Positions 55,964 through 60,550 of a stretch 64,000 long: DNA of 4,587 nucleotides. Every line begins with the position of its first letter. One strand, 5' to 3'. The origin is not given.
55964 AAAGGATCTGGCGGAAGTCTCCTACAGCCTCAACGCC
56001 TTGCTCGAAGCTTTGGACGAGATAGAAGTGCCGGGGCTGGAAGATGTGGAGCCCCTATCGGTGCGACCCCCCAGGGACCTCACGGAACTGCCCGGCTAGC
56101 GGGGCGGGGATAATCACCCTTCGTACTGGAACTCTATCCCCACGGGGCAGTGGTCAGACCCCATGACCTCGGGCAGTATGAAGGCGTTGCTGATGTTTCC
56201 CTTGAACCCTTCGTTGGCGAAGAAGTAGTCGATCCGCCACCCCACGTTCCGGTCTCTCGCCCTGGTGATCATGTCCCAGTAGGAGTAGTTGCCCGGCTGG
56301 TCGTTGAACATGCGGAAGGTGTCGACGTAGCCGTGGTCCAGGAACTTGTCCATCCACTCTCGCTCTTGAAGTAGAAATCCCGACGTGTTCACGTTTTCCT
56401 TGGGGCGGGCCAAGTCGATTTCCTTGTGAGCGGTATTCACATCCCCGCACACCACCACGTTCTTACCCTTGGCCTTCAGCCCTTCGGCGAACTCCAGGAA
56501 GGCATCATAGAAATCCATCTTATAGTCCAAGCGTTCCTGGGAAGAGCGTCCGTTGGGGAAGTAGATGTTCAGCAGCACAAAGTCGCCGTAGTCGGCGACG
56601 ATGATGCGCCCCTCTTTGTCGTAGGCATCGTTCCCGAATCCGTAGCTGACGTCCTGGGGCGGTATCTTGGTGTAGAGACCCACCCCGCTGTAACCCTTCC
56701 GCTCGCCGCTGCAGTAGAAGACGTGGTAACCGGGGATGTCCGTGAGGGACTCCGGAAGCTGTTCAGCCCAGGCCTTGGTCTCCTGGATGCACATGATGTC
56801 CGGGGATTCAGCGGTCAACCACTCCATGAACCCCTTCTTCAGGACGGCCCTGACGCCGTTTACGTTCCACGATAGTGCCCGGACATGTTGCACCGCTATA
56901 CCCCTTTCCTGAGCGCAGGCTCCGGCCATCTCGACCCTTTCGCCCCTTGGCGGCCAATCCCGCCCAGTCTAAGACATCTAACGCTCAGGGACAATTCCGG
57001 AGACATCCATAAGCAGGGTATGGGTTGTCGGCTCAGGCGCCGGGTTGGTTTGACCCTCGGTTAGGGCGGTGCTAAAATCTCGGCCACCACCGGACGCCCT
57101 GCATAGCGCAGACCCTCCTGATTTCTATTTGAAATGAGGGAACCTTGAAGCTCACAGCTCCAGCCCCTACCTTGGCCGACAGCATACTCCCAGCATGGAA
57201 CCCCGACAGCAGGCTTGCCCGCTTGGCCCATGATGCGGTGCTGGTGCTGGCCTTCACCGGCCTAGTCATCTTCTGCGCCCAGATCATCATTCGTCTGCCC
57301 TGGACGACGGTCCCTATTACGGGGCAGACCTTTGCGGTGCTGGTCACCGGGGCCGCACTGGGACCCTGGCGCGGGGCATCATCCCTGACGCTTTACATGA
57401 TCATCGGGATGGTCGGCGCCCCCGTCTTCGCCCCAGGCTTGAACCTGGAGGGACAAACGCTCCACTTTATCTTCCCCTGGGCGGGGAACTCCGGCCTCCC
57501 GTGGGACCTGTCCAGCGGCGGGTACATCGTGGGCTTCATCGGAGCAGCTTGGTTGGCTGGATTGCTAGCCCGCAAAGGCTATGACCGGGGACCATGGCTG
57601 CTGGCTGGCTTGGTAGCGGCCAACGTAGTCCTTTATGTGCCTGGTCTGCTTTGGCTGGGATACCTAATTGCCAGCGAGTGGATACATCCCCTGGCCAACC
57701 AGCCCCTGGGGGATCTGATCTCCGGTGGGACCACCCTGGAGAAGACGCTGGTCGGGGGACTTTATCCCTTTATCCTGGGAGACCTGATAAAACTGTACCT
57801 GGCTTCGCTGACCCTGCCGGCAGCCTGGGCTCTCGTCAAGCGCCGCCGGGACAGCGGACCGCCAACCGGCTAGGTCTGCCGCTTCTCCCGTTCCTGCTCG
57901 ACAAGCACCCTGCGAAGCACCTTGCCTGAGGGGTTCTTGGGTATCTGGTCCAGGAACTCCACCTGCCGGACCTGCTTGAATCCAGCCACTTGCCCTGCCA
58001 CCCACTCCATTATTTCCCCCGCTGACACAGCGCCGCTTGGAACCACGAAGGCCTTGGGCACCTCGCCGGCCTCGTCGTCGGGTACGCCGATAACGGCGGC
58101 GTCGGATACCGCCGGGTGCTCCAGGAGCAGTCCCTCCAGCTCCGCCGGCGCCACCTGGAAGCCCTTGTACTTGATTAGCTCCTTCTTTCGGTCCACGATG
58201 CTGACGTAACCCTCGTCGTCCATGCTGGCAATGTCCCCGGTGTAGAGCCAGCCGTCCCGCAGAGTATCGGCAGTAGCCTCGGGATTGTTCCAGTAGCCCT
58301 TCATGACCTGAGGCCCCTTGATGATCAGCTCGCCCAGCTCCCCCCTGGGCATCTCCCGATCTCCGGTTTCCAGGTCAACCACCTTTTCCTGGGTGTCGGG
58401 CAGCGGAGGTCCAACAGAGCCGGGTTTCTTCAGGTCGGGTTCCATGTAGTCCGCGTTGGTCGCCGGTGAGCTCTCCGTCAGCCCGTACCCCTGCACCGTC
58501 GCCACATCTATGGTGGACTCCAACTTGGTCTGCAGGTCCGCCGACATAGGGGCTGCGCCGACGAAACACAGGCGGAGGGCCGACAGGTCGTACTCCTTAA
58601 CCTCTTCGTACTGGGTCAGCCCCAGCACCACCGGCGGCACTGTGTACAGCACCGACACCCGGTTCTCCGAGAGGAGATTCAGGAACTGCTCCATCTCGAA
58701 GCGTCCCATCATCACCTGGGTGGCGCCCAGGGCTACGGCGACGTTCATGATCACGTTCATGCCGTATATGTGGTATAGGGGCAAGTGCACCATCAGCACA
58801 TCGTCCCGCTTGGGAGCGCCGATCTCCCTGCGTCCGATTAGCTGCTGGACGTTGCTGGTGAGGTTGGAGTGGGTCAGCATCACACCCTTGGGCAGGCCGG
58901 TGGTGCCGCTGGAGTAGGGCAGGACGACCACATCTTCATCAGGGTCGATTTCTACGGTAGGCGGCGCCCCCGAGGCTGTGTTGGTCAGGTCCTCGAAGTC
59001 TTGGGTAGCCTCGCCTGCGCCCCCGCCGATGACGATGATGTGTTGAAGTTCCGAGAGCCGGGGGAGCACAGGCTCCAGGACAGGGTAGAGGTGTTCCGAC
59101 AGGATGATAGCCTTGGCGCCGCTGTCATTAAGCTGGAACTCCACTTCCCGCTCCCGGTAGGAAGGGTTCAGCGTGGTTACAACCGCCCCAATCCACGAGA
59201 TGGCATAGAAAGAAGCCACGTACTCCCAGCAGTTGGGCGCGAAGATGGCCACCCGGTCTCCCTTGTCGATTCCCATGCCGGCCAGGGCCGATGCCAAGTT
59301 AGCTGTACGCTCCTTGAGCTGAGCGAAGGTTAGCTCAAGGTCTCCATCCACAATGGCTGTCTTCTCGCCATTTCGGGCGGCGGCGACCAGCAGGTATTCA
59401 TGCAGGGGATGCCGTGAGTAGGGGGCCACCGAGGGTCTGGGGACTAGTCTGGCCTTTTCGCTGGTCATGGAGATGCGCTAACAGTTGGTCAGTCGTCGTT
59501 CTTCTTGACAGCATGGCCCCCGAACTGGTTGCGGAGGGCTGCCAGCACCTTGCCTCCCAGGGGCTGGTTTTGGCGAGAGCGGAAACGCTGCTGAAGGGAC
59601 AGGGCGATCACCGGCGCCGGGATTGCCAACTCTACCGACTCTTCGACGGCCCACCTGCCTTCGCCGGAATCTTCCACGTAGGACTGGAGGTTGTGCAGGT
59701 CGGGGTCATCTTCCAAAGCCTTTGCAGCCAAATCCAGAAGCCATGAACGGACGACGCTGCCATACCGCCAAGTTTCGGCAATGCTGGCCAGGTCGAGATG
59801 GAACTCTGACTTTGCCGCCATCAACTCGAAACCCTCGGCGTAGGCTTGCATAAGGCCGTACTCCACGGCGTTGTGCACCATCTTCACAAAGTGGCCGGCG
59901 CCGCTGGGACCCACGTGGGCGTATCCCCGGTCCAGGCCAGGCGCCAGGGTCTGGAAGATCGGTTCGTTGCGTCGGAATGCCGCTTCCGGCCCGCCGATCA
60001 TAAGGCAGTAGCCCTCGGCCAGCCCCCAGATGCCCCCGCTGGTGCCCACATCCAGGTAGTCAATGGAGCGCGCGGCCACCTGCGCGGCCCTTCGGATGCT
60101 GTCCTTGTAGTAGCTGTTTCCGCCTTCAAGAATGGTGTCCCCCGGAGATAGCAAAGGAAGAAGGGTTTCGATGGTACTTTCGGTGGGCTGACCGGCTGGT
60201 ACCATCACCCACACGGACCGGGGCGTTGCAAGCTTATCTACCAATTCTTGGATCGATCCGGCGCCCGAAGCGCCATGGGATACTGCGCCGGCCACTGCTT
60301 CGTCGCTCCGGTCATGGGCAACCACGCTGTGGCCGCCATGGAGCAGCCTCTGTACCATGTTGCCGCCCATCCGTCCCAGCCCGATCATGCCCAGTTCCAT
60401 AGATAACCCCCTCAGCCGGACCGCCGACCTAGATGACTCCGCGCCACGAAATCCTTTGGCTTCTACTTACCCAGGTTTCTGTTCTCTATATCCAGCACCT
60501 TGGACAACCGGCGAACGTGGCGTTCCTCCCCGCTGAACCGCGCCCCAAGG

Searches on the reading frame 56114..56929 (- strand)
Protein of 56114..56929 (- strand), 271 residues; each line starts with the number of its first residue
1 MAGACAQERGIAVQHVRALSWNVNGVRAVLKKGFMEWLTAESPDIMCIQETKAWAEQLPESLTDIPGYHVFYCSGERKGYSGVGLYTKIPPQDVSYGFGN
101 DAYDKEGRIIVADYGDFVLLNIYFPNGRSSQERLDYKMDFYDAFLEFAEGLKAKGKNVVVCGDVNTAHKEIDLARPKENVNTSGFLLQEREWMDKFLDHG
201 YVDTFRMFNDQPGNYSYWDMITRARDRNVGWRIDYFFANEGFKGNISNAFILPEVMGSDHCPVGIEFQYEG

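Call 53: search_protein_families(library=pfam, proteins=[window:56114-56929:-], max_evalue=0.0001)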
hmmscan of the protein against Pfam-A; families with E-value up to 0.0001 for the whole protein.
window:56114-56929:- (271 aa): 1 family
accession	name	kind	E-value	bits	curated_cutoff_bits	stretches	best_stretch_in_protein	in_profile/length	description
PF03372.29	Exo_endo_phos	-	3.4e-34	118.9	24.5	1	19-260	1-225/225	Endonuclease/Exonuclease/phosphatase family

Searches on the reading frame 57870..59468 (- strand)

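Call 53: search_protein_families(library=pfam, proteins=[window:57870-59468:-], max_evalue=0.0001)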
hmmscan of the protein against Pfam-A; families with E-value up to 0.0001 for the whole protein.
window:57870-59468:- (532 aa): 2 families
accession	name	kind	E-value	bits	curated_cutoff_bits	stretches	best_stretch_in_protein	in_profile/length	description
PF00501.34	AMP-binding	-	3.4e-100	336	29.9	1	29-393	4-384/384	AMP-binding enzyme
PF13193.12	AMP-binding_C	-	1.1e-20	74.7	24.5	1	443-516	1-76/76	AMP-binding enzyme C-terminal domain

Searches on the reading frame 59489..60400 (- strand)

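Call 53: search_protein_families(library=pfam, proteins=[window:59489-60400:-], max_evalue=0.0001)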
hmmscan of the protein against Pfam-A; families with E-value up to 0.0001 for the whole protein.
window:59489-60400:- (303 aa): 2 families
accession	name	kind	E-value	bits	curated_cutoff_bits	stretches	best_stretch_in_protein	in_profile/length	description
PF03446.21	NAD_binding_2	-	5e-39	134.3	21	1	3-154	2-154/161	NAD binding domain of 6-phosphogluconate dehydrogenase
PF00393.24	6PGD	-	5.5e-21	75.7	27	1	169-278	1-116/290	6-phosphogluconate dehydrogenase, C-terminal domain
